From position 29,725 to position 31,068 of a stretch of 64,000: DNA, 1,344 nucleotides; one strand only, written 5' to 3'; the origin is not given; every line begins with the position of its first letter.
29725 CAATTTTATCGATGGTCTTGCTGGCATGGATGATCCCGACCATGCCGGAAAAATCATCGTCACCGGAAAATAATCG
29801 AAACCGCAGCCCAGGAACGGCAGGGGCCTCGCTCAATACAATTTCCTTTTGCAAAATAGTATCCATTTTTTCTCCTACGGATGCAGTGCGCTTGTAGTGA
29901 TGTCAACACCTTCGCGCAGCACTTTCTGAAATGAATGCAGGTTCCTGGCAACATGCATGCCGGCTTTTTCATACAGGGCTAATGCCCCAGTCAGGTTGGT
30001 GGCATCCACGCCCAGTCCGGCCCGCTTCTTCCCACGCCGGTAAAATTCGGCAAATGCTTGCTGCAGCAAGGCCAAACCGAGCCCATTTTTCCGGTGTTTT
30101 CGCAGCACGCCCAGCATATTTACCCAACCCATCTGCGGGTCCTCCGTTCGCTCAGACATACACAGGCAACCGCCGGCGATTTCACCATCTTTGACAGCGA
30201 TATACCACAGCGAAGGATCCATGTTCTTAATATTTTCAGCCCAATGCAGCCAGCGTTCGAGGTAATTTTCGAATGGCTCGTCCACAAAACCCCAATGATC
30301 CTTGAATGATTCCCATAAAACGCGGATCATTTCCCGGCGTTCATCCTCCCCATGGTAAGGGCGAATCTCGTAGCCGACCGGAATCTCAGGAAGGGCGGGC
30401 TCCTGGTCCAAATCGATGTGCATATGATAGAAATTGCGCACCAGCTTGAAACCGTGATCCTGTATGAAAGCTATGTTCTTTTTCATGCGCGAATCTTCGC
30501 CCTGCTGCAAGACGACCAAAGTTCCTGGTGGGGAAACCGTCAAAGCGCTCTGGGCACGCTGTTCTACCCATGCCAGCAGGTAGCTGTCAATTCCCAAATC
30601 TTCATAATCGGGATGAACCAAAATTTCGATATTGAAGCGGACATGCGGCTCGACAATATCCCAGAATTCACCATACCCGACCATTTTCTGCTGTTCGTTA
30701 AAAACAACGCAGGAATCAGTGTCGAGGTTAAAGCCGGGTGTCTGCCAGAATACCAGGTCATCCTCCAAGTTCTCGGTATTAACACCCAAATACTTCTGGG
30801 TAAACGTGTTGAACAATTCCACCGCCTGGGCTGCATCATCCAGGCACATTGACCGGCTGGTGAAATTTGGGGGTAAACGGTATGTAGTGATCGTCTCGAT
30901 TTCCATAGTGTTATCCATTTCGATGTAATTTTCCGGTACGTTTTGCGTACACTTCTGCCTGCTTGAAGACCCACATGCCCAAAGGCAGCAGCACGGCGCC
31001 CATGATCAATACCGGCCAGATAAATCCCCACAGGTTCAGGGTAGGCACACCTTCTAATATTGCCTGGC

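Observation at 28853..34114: Tightly coupled ABC-2 exporter plus four GNAT acetyltransferases: candidate acetylate-and-export module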

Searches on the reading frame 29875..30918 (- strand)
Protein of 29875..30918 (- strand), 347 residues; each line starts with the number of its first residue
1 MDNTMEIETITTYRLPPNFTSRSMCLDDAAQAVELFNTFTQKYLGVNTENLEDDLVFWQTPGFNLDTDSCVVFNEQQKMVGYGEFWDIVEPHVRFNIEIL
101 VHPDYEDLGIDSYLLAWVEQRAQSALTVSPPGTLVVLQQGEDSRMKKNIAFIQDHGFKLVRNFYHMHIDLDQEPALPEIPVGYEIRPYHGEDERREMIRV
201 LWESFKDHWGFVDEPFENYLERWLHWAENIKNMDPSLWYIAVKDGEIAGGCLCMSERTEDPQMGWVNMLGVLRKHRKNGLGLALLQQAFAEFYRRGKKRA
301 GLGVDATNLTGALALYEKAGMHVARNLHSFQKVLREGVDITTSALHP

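Call 3: search_protein_families(library=pfam, proteins=[window:29875-30918:-], max_evalue=0.01)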
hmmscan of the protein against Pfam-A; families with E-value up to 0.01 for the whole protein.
window:29875-30918:- (347 aa): 5 families
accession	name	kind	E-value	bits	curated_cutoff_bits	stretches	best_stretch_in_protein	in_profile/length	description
PF00583.31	Acetyltransf_1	-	4.2e-21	75.8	20.7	2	214-321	19-116/116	Acetyltransferase (GNAT) family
PF13508.13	Acetyltransf_7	-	1.7e-15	57.6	27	2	236-320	3-81/84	Acetyltransferase (GNAT) domain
PF13673.13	Acetyltransf_10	-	3.9e-08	33.8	23.6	1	225-325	21-111/128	Acetyltransferase (GNAT) domain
PF13302.13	Acetyltransf_3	-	9.7e-05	23.5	25.4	0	215-322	36-138/138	Acetyltransferase (GNAT) domain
PF08445.16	FR47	-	0.0016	18.8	22.1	1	259-324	17-80/86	FR47-like protein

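Call 4: search_protein_families(library=ncbifam, proteins=[window:29875-30918:-], max_evalue=0.01)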
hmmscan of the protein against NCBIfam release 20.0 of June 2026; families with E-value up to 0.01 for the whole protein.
window:29875-30918:- (347 aa): 5 families
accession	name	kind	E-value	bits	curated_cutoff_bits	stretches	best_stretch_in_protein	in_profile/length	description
TIGR03448.1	mycothiol_MshD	equivalog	7.5e-13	48.5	163.1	1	67-324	46-288/294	mycothiol synthase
TIGR01575.1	rimI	equivalog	1.2e-09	38.4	86.4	1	233-329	29-120/132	ribosomal protein S18-alanine N-acetyltransferase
NF002959.0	PRK03624.1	equivalog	1.8e-08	34.2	124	1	230-336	43-143/147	GNAT family acetyltransferase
NF053587.1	SpmdActasePaiA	equivalog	3.8e-06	26.8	250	1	203-336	22-161/172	spermidine/spermine N(1)-acetyltransferase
NF008212.0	PRK10975.1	equivalog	0.002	18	219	1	241-325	144-224/232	dTDP-4-amino-4,6-dideoxy-D-galactose acyltransferase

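Call 11: find_encoding_contigs(protein=window:29875-30918:-, flank=10000, max_places=10)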
Protein window:29875-30918:- (347 aa): no gene with exactly this product is on record in the collection.

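Call 12: find_homologous_proteins(query=window:29875-30918:-, max_evalue=0.00001)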
Query window:29875-30918:- (347 aa): 3252 proteins with E <= 0.00001 among 7788 candidates; the best 120 are listed.
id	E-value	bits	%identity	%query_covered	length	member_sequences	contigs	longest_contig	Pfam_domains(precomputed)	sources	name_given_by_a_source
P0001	2.1e-238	808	100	99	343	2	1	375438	PF13673.14,PF13508.14,PF00583.32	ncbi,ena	-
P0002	2.4e-206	703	86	99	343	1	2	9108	PF13673.14,PF13302.14,PF13508.14,PF00583.32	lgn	-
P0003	1.6e-168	578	71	99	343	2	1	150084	PF13673.14,PF13302.14,PF13508.14,PF00583.32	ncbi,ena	-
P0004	2.7e-161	555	68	99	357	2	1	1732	PF13673.14,PF13508.14,PF00583.32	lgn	-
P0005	8.2e-156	537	73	88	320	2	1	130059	PF13508.14,PF00583.32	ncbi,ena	-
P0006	9.2e-142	490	60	98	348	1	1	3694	PF13508.14,PF00583.32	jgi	jgi:mycothiol synthase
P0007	9.8e-136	471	60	95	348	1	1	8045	PF13673.14,PF13508.14,PF00583.32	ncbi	-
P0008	2.3e-133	463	58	95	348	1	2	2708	PF13508.14,PF00583.32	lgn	-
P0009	1.6e-129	450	57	95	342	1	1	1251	PF13673.14,PF13302.14,PF13508.14,PF00583.32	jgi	jgi:mycothiol synthase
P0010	3.9e-128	446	56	95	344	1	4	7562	PF13508.14,PF00583.32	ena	-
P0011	3.3e-122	426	54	96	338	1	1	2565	PF13673.14,PF13508.14,PF00583.32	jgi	jgi:mycothiol synthase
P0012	1.7e-120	421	53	95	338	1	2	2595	PF13673.14,PF13508.14,PF00583.32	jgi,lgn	jgi:mycothiol synthase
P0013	2.8e-115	403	52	95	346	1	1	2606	PF13673.14,PF13508.14,PF00583.32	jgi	jgi:mycothiol synthase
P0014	4.0e-106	373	48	95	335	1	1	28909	PF13673.14,PF13508.14,PF00583.32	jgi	jgi:mycothiol synthase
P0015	3.5e-98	347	49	93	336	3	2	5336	PF13673.14,PF13508.14,PF00583.32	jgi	jgi:mycothiol synthase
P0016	2.2e-95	338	48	95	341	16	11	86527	PF13673.14,PF13508.14,PF00583.32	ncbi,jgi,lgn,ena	-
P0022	8.3e-93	329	45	96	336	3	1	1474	PF13673.14,PF13302.14,PF13508.14,PF00583.32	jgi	-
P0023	1.0e-92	329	48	95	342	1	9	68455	PF13673.14,PF13302.14,PF13508.14,PF00583.32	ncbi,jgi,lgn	-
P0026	3.6e-92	327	46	95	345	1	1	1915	PF13673.14,PF13302.14,PF13508.14,PF00583.32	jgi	jgi:mycothiol synthase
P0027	5.3e-91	323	45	98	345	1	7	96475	PF13673.14,PF13508.14,PF00583.32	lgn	-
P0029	8.9e-91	323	46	95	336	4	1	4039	PF13673.14,PF13302.14,PF13508.14,PF00583.32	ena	-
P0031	5.7e-90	320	45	97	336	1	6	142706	PF13673.14,PF13508.14,PF00583.32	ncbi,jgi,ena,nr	ncbi:MAG TPA: GNAT family N-acetyltransferase [Anaerolineae bacterium]|nr:GNAT family N-acetyltransf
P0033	1.8e-89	318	45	96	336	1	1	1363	PF13673.14,PF13302.14,PF13508.14,PF00583.32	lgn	-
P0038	5.4e-89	317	45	96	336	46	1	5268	PF13673.14,PF13302.14,PF13508.14,PF00583.32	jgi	-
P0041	1.0e-88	316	46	95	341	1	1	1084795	PF13673.14,PF13302.14,PF13508.14,PF00583.32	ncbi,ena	-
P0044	1.2e-88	316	46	93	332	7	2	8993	PF13673.14,PF13302.14,PF13508.14,PF00583.32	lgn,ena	-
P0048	2.0e-88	315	45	95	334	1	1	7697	PF13673.14,PF13302.14,PF13508.14,PF00583.32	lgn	-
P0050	2.5e-88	315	44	97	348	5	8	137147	PF13673.14,PF13302.14,PF13508.14,PF13527.14,PF00583.32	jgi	-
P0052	5.9e-88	313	44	95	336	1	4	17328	PF13673.14,PF13302.14,PF13508.14,PF13527.14,PF00583.32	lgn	-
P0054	9.1e-88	313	44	95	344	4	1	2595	PF13673.14,PF13302.14,PF13508.14,PF08445.17,PF00583.32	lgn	-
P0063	2.3e-87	311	45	93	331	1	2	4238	PF13673.14,PF13302.14,PF13508.14,PF00583.32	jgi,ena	-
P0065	4.9e-87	310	46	95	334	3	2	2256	PF13673.14,PF13302.14,PF13508.14,PF00583.32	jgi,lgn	jgi:mycothiol synthase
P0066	5.0e-87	310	43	98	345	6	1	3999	PF13673.14,PF13302.14,PF13508.14,PF00583.32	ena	-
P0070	9.2e-87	310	47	93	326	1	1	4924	PF13673.14,PF13302.14,PF13508.14,PF13527.14,PF00583.32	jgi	jgi:ribosomal protein S18 acetylase RimI-like enzyme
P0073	1.5e-86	309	46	93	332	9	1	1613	PF13673.14,PF13302.14,PF13508.14,PF00583.32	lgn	-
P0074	1.5e-86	309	43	97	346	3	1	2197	PF13673.14,PF13302.14,PF13508.14,PF00583.32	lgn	-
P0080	3.1e-86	308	45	99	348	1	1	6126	PF13673.14,PF13302.14,PF13508.14,PF00583.32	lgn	-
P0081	3.3e-86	308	46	93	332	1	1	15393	PF13673.14,PF13302.14,PF13508.14,PF00583.32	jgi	jgi:mycothiol synthase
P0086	5.0e-86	307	44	97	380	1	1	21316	PF13673.14,PF13302.14,PF13508.14,PF00583.32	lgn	-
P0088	8.0e-86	306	44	95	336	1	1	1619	PF13673.14,PF13302.14,PF13508.14,PF00583.32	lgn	-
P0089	8.1e-86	306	44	98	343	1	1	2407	PF13673.14,PF13302.14,PF13508.14,PF00583.32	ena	-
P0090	9.2e-86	306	45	92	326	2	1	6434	PF13673.14,PF13302.14,PF13508.14,PF00583.32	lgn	-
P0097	3.2e-85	304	45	95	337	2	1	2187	PF13673.14,PF13302.14,PF13508.14,PF13527.14,PF00583.32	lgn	-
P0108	9.2e-85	303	44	94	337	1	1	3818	PF13673.14,PF13302.14,PF13508.14,PF00583.32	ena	-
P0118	3.0e-84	301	43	99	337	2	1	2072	PF13673.14,PF13302.14,PF13508.14,PF08445.17,PF13527.14,PF00583.32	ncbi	-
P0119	3.4e-84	301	42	98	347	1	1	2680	PF13673.14,PF13302.14,PF13508.14,PF13527.14,PF00583.32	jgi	jgi:mycothiol synthase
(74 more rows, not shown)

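Call 13: find_encoding_contigs(protein=P0001, flank=10000, max_places=3)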
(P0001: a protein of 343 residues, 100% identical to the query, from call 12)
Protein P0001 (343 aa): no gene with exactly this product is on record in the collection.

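Call 14: find_encoding_contigs(protein=P0003, flank=10000, max_places=3)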
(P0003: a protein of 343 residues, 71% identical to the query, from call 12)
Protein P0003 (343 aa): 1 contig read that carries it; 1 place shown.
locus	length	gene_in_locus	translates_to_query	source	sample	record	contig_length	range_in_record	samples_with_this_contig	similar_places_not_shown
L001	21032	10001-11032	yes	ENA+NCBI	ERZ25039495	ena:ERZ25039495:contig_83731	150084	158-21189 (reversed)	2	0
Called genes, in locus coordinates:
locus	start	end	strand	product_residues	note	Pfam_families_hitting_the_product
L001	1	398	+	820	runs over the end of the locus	PF02861:Clp_N, PF13191:AAA_16 (weak), PF00004:AAA, PF17871:AAA_lid_9, PF07724:AAA_2, PF00004:AAA, PF07728:AAA_5, PF10431:ClpB_D2-small, +10 more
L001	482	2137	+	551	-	PF00027:cNMP_binding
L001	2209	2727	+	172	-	PF01327:Pep_deformylase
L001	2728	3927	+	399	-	PF02463:SMC_N, PF13175:AAA_15 (weak), PF13476:AAA_23 (weak), PF13304:AAA_21 (faint)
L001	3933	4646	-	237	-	PF02527:GidB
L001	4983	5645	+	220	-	-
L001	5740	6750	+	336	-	-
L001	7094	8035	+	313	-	PF00005:ABC_tran, PF13304:AAA_21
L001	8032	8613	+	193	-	PF13302:Acetyltransf_3 (weak), PF13420:Acetyltransf_4 (weak)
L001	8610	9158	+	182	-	PF13302:Acetyltransf_3, PF13420:Acetyltransf_4 (weak), PF13523:Acetyltransf_8 (weak), PF00583:Acetyltransf_1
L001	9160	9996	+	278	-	PF01061:ABC2_membrane, PF12698:ABC2_membrane_3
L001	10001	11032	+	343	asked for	PF13302:Acetyltransf_3 (faint), PF00583:Acetyltransf_1 (weak), PF13673:Acetyltransf_10 (faint), PF13508:Acetyltransf_7, PF00583:Acetyltransf_1, PF13508:Acetyltransf_7 (weak)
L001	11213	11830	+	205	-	PF00702:Hydrolase, PF13419:HAD_2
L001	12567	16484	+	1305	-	PF04563:RNA_pol_Rpb2_1, PF04561:RNA_pol_Rpb2_2, PF04565:RNA_pol_Rpb2_3, PF10385:RNA_pol_Rpb2_45, PF00562:RNA_pol_Rpb2_6, PF04560:RNA_pol_Rpb2_7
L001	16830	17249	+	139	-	PF00164:Ribosom_S12_S23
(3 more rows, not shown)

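Call 15: find_encoding_contigs(protein=P0016, flank=8000, max_places=4)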
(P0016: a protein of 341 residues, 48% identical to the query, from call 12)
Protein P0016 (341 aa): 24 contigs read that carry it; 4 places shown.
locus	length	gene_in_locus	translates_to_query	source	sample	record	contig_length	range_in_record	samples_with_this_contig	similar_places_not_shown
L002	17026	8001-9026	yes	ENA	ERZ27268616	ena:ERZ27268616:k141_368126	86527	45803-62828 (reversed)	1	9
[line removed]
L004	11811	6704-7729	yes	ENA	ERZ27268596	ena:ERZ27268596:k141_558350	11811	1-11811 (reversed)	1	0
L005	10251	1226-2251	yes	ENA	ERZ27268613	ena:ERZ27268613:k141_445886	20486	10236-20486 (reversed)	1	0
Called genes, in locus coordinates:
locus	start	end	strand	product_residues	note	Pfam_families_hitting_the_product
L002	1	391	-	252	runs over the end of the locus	-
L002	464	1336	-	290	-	PF00753:Lactamase_B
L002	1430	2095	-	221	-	-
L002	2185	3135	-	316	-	PF01112:Asparaginase_2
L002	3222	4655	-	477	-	PF00587:tRNA-synt_2b, PF03129:HGTP_anticodon, PF09180:ProRS-C_1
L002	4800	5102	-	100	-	PF12643:MazG-like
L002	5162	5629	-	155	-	-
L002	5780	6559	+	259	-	PF12724:Flavodoxin_5 (weak), PF00037:Fer4 (faint), PF12797:Fer4_2 (faint), PF12837:Fer4_6 (faint), PF13237:Fer4_10 (weak), PF12838:Fer4_7 (faint), PF13187:Fer4_9 (weak), PF13484:Fer4_16 (faint)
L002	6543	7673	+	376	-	PF23414:Beta-prop_EML_2 (faint), PF23381:Beta-prop_IFT122_1st, PF25174:Beta-prop_THOC3, PF07676:PD40 (weak), PF25175:Beta-prop_WDR5 (weak), PF25460:Beta-prop_Aladin (weak), PF26550:Tricorn_2nd, PF26549:Tricorn_N, +8 more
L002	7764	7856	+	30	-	-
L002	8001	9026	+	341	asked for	PF00583:Acetyltransf_1, PF13673:Acetyltransf_10 (faint), PF13508:Acetyltransf_7 (weak), PF00583:Acetyltransf_1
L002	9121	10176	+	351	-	PF00583:Acetyltransf_1, PF13508:Acetyltransf_7, PF13673:Acetyltransf_10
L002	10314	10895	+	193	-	PF00440:TetR_N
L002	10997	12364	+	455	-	PF00128:Alpha-amylase, PF16657:Malt_amylase_C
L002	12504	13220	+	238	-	PF00392:GntR, PF13545:HTH_Crp_2 (weak), PF13412:HTH_24 (faint), PF07840:FadR_C, PF07729:FCD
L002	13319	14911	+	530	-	PF01565:FAD_binding_4, PF02913:FAD-oxidase_C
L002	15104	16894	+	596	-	PF00890:FAD_binding_2 (faint), PF01266:DAO, PF16901:DAO_C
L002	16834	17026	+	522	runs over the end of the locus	PF00370:FGGY_N, PF02782:FGGY_C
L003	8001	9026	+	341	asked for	PF00583:Acetyltransf_1, PF13673:Acetyltransf_10 (faint), PF13508:Acetyltransf_7 (weak), PF00583:Acetyltransf_1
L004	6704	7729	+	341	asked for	PF00583:Acetyltransf_1, PF13673:Acetyltransf_10 (faint), PF13508:Acetyltransf_7 (weak), PF00583:Acetyltransf_1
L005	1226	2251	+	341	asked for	PF00583:Acetyltransf_1, PF13673:Acetyltransf_10 (faint), PF13508:Acetyltransf_7 (weak), PF00583:Acetyltransf_1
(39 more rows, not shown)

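Call 16: find_encoding_contigs(protein=P0031, flank=8000, max_places=3)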
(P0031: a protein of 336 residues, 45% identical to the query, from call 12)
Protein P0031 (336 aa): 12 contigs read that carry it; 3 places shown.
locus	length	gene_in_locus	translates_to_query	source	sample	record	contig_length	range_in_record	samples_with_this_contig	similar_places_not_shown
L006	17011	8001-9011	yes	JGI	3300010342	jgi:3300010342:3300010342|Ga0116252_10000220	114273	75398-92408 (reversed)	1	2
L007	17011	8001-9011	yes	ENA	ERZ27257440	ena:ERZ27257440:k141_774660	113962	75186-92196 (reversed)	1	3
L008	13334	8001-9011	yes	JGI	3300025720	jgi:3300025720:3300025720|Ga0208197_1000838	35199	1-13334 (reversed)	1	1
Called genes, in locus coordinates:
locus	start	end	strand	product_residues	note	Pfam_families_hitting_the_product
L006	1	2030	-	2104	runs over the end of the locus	PF13205:Big_5, PF17964:Big_10 (faint), PF13205:Big_5, PF11974:bMG3, PF01835:MG2, PF07703:A2M_BRD, PF00207:A2M, PF17973:bMG10, +2 more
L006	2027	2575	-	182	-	PF07638:Sigma70_ECF, PF04542:Sigma70_r2, PF08281:Sigma70_r4_2, PF04545:Sigma70_r4 (weak)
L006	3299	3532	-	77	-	PF00453:Ribosomal_L20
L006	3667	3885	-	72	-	PF01632:Ribosomal_L35p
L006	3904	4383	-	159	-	PF05198:IF3_N, PF00707:IF3_C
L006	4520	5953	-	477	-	PF00587:tRNA-synt_2b, PF03129:HGTP_anticodon, PF09180:ProRS-C_1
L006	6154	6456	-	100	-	PF12643:MazG-like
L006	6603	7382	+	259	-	PF00037:Fer4 (weak), PF12797:Fer4_2 (faint), PF12837:Fer4_6 (weak), PF13237:Fer4_10, PF13484:Fer4_16 (faint), PF12838:Fer4_7 (faint), PF13187:Fer4_9 (weak)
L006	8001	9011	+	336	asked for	PF00583:Acetyltransf_1, PF13673:Acetyltransf_10 (faint), PF13508:Acetyltransf_7 (weak), PF00583:Acetyltransf_1, PF13508:Acetyltransf_7 (weak)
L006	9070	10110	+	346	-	PF00583:Acetyltransf_1, PF13673:Acetyltransf_10, PF13508:Acetyltransf_7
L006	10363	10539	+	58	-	-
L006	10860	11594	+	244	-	PF00392:GntR, PF13545:HTH_Crp_2 (weak), PF07840:FadR_C, PF07729:FCD (weak)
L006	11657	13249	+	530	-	PF01565:FAD_binding_4, PF02913:FAD-oxidase_C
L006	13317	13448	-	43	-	-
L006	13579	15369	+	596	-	PF00890:FAD_binding_2 (faint), PF01266:DAO, PF12831:FAD_oxidored (faint), PF16901:DAO_C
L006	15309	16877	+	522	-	PF00370:FGGY_N, PF02782:FGGY_C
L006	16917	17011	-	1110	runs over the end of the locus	PF13231:PMT_2, PF25021:TEN_NHL (faint), PF01436:NHL (weak), PF13449:Phytase-like (faint), PF01436:NHL, PF08450:SGL (weak), PF01436:NHL, PF01436:NHL (weak), +1 more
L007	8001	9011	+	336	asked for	PF00583:Acetyltransf_1, PF13673:Acetyltransf_10 (faint), PF13508:Acetyltransf_7 (weak), PF00583:Acetyltransf_1, PF13508:Acetyltransf_7 (weak)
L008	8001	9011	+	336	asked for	PF00583:Acetyltransf_1, PF13673:Acetyltransf_10 (faint), PF13508:Acetyltransf_7 (weak), PF00583:Acetyltransf_1, PF13508:Acetyltransf_7 (weak)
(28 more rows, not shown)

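Call 17: find_encoding_contigs(protein=P0041, flank=8000, max_places=2)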
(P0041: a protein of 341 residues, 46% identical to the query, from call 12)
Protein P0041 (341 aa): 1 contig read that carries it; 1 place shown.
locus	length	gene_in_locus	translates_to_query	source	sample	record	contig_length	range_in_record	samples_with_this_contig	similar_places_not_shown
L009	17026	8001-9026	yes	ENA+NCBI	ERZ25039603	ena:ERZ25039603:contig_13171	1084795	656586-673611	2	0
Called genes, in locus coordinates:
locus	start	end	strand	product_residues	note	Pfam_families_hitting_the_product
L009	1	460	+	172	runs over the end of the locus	-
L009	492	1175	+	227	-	PF01987:AIM24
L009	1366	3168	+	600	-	PF00009:GTP_EFTU, PF00071:Ras (weak), PF03144:GTP_EFTU_D2, PF14492:EFG_III (weak), PF00679:EFG_C, PF06421:LepA_C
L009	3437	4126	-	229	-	PF01812:5-FTHF_cyc-lig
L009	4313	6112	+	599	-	PF00664:ABC_membrane, PF00005:ABC_tran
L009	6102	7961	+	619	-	PF00664:ABC_membrane, PF00005:ABC_tran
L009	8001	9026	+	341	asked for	PF13302:Acetyltransf_3 (faint), PF00583:Acetyltransf_1 (weak), PF13673:Acetyltransf_10 (faint), PF13508:Acetyltransf_7 (weak), PF00583:Acetyltransf_1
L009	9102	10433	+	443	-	PF13240:Zn_Ribbon_1 (weak), PF01694:Rhomboid, PF13424:TPR_12 (faint), PF00515:TPR_1 (faint), PF07719:TPR_2 (faint), PF13414:TPR_11 (weak), PF13432:TPR_16, PF13371:TPR_9 (weak), +1 more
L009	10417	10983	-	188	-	PF01252:Peptidase_A8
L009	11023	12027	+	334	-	PF03706:LPG_synthase_TM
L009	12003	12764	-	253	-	PF12801:Fer4_5, PF00037:Fer4 (faint), PF12837:Fer4_6 (faint), PF12838:Fer4_7 (faint), PF13746:Fer4_18 (weak), PF13237:Fer4_10, PF13187:Fer4_9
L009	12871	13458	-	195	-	-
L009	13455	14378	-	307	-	PF00583:Acetyltransf_1, PF13508:Acetyltransf_7 (weak), PF08445:FR47 (weak)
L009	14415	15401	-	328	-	PF01926:MMR_HSR1, PF02421:FeoB_N, PF02824:TGS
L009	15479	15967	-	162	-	PF01980:TrmO_N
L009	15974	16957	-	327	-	-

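Call 31: search_solved_structures(query=window:29875-30918:-, max_evalue=0.001)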
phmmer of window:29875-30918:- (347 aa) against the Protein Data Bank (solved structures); distinct sequences matched with E-value up to 0.001: 5.
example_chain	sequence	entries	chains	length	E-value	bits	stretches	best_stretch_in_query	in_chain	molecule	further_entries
3tt2_A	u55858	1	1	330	1.7e-43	152.3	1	13-346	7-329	GCN5-related N-acetyltransferase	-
7q3a_A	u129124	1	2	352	1.8e-16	63.4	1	63-325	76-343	Putative acetyltransferase, GNAT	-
2ge3_A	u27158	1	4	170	2.5e-06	30.1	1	228-321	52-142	probable acetyltransferase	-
7mx2_A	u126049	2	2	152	7.4e-05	25.2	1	232-332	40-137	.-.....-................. 30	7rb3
1tiq_A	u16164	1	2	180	0.00012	24.5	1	214-340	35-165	Protease synthase and sporulation negative regulatory protein PAI 1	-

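Call 66: find_encoding_contigs(protein=P0050, flank=7000, max_places=3)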
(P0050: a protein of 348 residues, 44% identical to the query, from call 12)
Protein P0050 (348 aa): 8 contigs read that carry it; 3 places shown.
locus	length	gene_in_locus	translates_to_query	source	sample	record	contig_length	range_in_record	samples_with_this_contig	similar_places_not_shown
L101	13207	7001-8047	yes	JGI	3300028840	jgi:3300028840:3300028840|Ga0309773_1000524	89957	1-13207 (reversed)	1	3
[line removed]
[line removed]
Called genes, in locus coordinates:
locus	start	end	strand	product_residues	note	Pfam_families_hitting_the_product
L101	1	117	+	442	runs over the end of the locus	PF05697:Trigger_N, PF05698:Trigger_C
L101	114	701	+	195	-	PF00574:CLP_protease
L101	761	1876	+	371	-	PF05559:DUF763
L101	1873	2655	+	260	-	-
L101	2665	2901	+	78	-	PF00857:Isochorismatase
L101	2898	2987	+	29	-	-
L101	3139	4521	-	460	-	PF18195:GatD_N, PF00710:Asparaginase, PF17763:Asparaginase_C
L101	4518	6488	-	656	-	PF02934:GatB_N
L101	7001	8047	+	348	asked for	PF13302:Acetyltransf_3 (faint), PF13527:Acetyltransf_9 (faint), PF00583:Acetyltransf_1, PF13673:Acetyltransf_10 (faint), PF13508:Acetyltransf_7, PF00583:Acetyltransf_1, PF13508:Acetyltransf_7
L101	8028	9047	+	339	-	PF00583:Acetyltransf_1, PF13673:Acetyltransf_10 (weak), PF13508:Acetyltransf_7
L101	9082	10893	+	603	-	PF00664:ABC_membrane, PF00005:ABC_tran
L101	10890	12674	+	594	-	PF00664:ABC_membrane, PF00005:ABC_tran, PF13191:AAA_16 (weak), PF02463:SMC_N (weak)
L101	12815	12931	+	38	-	-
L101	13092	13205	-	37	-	?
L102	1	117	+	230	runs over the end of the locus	?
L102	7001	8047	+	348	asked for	PF13302:Acetyltransf_3 (faint), PF13527:Acetyltransf_9 (faint), PF00583:Acetyltransf_1, PF13673:Acetyltransf_10 (faint), PF13508:Acetyltransf_7, PF00583:Acetyltransf_1, PF13508:Acetyltransf_7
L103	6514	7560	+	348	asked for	PF13302:Acetyltransf_3 (faint), PF13527:Acetyltransf_9 (faint), PF00583:Acetyltransf_1, PF13673:Acetyltransf_10 (faint), PF13508:Acetyltransf_7, PF00583:Acetyltransf_1, PF13508:Acetyltransf_7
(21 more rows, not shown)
